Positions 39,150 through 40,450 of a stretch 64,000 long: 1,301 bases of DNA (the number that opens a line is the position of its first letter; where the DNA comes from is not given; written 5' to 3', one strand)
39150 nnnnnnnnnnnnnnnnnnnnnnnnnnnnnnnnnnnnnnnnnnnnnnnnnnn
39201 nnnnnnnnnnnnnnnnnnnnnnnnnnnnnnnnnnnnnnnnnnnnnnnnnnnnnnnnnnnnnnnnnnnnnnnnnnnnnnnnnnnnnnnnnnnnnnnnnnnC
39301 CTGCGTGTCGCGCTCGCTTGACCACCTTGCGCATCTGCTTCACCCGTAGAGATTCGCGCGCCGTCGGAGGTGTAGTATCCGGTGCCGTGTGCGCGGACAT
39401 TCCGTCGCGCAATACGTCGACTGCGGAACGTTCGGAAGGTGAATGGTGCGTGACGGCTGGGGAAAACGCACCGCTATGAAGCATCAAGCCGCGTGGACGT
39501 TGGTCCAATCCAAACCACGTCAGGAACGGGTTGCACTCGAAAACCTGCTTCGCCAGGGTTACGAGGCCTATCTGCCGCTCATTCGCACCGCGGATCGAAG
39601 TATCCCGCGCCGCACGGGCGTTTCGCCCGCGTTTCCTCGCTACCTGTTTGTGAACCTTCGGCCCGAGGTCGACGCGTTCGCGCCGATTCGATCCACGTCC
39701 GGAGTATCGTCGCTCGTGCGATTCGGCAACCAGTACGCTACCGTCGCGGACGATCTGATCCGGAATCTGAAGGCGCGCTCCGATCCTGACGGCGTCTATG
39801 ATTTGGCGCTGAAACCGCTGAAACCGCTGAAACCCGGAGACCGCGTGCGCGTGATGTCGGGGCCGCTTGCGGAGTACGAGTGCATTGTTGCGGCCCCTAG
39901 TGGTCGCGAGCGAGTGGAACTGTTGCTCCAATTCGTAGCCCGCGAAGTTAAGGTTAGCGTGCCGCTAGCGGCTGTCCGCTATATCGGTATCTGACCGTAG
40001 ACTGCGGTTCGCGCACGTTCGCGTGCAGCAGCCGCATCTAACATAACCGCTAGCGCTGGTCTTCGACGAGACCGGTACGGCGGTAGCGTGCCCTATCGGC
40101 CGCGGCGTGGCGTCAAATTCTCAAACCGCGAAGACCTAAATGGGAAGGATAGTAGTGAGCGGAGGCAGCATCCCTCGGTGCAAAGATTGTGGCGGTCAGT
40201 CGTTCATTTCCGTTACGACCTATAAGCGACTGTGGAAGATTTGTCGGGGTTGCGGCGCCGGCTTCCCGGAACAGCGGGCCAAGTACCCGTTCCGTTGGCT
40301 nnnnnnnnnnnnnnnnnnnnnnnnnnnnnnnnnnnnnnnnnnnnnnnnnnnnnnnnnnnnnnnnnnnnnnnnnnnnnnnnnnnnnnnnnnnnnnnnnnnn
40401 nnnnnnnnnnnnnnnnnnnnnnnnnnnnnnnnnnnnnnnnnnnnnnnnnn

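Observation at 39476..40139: RfaH paralog followed by an exact ops element at the entry of the low-GC polysaccharide island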

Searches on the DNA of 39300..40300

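Call 7: search_rna_families(source=window, start=39300, end=40300, threshold=evalue, max_evalue=10, show_alignments=3)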
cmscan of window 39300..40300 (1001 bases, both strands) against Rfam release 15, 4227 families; matches with E-value up to 10: 1.
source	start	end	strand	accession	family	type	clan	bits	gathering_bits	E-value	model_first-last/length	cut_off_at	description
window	40051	40090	+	RF01707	JUMPstart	Cis-reg;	-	16.6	35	1.5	1-38/38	no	JUMPstart RNA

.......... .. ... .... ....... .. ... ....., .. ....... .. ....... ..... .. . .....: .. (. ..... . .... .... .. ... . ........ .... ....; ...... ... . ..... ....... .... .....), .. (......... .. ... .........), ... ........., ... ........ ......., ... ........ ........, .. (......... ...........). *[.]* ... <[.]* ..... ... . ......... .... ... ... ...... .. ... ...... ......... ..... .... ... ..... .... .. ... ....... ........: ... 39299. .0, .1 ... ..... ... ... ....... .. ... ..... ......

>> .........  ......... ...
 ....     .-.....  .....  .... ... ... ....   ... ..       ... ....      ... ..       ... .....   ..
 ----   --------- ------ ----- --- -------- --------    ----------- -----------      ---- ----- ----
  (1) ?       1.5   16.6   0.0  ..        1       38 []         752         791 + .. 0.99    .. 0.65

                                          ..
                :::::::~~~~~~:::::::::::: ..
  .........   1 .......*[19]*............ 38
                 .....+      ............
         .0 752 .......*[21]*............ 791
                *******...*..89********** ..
